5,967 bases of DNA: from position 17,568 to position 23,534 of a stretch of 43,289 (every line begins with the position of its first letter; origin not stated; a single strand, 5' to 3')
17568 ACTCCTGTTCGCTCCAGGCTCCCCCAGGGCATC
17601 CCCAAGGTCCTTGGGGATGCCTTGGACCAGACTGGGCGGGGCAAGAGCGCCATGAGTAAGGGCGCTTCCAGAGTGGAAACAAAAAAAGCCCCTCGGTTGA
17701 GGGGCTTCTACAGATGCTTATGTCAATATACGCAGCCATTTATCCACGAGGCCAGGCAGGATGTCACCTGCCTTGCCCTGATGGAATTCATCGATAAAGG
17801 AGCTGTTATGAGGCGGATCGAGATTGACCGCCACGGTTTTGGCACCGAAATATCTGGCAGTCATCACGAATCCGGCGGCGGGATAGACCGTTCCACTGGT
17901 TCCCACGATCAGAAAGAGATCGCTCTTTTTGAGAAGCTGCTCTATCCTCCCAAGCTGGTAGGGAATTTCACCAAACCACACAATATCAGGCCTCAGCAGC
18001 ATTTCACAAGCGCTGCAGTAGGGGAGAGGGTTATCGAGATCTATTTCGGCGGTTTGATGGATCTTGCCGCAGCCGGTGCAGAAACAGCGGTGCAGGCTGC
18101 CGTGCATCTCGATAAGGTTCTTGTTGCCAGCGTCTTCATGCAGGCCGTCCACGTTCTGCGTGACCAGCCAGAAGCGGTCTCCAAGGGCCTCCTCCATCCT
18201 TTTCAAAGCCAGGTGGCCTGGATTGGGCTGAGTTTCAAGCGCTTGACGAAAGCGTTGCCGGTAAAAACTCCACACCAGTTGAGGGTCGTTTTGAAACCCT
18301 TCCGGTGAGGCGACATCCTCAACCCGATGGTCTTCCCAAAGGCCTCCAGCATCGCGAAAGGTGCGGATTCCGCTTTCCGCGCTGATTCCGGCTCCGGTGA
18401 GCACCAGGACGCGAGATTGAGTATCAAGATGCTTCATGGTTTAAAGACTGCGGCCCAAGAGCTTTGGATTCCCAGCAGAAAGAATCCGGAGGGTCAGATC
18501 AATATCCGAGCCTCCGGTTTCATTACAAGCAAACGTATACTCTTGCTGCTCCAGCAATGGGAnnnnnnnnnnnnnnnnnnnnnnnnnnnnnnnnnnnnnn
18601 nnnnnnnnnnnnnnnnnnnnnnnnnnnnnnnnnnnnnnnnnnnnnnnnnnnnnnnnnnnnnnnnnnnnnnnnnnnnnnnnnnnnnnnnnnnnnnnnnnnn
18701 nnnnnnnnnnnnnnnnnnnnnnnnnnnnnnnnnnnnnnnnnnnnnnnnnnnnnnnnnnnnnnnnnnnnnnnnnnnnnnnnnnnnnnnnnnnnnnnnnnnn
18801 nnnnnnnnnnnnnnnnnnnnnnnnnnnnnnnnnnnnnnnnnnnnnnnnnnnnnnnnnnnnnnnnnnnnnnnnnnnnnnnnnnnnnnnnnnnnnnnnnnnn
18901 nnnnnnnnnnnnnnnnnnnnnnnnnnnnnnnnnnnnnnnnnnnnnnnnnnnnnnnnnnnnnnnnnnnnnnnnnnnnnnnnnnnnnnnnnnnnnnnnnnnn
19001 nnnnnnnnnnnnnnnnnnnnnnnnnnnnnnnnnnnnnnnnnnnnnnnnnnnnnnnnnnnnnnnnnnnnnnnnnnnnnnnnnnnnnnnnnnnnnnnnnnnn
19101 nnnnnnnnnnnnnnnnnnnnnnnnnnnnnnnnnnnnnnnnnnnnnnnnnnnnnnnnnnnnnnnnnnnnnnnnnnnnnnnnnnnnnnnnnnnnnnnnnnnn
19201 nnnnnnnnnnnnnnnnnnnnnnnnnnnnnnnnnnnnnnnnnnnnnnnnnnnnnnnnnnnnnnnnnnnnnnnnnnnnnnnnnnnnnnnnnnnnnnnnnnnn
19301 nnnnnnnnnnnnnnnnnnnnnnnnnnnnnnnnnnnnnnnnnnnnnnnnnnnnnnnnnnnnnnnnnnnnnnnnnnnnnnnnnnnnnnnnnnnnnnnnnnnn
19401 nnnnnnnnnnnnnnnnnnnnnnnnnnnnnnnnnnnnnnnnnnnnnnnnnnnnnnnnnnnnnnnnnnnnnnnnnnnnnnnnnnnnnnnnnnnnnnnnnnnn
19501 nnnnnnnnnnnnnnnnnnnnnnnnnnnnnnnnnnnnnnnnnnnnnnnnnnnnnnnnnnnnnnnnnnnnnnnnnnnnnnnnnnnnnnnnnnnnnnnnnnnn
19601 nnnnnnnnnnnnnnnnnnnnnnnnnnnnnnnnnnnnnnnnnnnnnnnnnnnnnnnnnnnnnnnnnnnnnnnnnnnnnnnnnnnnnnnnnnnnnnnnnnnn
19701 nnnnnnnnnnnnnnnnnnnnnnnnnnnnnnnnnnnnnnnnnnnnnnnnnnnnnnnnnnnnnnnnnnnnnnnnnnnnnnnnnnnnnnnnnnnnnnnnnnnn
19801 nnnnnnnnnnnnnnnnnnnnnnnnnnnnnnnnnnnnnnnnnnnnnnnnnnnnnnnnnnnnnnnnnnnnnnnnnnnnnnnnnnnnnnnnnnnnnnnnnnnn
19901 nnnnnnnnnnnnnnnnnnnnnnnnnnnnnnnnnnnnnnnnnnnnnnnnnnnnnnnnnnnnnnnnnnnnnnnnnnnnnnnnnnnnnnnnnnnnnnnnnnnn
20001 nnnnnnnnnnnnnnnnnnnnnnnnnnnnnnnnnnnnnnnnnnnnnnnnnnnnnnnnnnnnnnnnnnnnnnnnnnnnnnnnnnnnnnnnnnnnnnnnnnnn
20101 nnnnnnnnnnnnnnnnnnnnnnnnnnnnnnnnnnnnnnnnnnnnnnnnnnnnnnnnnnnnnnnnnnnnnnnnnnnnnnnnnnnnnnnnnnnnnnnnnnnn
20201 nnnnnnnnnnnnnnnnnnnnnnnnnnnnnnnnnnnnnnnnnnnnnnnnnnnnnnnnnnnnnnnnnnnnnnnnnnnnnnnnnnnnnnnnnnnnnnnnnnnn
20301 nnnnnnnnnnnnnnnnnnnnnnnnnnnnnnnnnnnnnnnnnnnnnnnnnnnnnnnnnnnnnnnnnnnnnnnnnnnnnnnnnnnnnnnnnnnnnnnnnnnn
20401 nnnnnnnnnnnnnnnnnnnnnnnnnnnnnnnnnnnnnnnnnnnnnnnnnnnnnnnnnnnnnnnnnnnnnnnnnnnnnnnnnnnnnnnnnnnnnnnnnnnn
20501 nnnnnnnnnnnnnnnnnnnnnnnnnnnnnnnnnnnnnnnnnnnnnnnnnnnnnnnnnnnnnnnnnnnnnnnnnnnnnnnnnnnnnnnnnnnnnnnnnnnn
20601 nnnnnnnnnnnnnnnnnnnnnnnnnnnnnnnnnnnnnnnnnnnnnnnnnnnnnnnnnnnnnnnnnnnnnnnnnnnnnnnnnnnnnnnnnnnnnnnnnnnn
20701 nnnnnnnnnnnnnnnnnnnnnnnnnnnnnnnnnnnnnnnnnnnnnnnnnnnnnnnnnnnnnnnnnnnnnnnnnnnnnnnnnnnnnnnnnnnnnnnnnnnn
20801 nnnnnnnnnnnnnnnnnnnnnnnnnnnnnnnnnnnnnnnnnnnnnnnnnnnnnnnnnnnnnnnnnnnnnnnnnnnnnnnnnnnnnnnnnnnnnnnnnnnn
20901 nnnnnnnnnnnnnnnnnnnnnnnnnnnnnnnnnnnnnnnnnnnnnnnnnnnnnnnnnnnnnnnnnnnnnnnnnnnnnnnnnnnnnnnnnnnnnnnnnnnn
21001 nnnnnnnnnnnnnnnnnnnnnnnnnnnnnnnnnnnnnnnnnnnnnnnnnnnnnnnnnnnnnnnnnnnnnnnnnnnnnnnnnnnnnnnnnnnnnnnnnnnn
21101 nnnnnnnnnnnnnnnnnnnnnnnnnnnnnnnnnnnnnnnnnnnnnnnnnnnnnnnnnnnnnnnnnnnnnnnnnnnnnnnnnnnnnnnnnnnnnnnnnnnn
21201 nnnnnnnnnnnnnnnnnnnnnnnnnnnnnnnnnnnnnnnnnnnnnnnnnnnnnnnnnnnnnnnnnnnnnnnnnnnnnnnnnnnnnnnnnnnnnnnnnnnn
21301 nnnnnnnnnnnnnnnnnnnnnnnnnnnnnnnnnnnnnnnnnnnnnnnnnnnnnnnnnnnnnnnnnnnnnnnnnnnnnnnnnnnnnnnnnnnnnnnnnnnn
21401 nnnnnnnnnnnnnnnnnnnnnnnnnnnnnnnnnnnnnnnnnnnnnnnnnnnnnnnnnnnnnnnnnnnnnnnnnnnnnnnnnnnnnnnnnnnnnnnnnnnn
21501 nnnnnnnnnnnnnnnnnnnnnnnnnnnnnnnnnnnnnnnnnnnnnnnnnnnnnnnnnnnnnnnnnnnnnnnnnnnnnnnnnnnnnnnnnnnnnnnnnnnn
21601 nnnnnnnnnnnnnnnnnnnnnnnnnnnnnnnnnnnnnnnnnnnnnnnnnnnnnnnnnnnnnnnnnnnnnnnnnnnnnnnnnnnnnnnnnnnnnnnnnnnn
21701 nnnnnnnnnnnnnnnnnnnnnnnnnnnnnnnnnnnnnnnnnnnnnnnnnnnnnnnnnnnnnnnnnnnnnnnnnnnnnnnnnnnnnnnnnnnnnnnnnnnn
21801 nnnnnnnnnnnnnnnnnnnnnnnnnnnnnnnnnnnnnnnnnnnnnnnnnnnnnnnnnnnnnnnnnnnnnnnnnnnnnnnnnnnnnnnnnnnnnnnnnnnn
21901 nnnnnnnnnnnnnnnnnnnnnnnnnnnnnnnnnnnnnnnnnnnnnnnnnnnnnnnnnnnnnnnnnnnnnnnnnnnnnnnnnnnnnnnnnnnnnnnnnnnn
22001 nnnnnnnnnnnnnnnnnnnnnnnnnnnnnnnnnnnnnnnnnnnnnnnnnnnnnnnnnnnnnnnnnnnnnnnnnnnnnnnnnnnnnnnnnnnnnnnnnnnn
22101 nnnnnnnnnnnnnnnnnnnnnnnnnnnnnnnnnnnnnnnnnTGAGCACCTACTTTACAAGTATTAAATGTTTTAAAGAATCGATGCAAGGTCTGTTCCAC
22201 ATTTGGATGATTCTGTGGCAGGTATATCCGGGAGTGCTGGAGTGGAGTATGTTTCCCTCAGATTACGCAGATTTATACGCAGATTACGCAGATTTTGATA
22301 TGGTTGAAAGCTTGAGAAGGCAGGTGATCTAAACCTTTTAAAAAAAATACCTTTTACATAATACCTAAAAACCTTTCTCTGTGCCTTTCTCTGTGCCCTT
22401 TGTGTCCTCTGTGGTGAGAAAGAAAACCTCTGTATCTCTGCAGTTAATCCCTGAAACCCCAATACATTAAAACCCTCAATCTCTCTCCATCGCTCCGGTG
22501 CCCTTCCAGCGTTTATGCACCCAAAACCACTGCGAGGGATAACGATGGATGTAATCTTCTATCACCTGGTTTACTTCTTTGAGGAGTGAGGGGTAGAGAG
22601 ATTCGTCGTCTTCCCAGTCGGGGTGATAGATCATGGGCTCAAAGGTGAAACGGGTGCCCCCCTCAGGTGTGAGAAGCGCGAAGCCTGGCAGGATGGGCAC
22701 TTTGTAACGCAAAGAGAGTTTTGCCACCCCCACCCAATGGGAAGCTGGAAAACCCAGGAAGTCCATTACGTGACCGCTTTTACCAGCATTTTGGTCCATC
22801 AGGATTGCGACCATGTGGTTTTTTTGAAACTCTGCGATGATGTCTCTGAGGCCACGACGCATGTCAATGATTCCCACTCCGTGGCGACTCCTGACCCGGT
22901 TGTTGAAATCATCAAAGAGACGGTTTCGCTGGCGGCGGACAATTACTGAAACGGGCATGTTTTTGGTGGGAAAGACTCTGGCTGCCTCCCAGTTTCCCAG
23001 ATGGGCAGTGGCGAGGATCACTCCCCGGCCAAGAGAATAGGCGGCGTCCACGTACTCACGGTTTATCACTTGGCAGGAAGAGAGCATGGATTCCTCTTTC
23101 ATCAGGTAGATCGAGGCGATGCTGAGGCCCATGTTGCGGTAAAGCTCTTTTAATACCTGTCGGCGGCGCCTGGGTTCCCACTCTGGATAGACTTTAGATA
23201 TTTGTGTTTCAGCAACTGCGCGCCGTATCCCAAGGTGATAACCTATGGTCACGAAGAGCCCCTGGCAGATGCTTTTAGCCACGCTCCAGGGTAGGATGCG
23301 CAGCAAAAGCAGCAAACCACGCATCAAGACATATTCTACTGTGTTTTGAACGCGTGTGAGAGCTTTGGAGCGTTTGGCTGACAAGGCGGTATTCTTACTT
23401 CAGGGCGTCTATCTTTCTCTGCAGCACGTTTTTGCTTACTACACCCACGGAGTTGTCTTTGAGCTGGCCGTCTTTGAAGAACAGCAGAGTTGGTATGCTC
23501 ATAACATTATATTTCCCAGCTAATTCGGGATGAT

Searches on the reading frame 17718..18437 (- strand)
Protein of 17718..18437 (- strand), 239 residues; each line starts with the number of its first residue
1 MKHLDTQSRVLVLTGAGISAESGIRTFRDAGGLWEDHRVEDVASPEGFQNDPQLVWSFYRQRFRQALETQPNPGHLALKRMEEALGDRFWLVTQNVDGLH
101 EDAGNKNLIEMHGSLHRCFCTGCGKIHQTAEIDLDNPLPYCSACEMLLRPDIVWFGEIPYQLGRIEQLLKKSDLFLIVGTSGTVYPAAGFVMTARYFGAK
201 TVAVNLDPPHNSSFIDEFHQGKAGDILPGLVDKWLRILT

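Call 3: search_protein_families(library=pfam, proteins=[window:17718-18437:-], max_evalue=0.1)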
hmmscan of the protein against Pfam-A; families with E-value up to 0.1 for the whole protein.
window:17718-18437:- (239 aa): 2 families
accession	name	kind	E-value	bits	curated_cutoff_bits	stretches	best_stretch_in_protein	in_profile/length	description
PF02146.23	SIR2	-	2.4e-48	164.9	24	1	15-186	1-180/180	Sir2 family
PF13580.11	SIS_2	-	0.072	13.6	27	0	167-204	97-136/138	SIS domain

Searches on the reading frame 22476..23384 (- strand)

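Call 42: search_protein_families(library=pfam, proteins=[window:22476-23384:-], max_evalue=0.001)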
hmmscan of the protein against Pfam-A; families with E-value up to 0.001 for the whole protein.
window:22476-23384:- (302 aa): 1 family
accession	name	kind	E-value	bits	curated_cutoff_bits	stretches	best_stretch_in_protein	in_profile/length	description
PF03279.18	Lip_A_acyltrans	-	3.5e-46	158.2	22.3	1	13-294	9-294/295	Bacterial lipid A biosynthesis acyltransferase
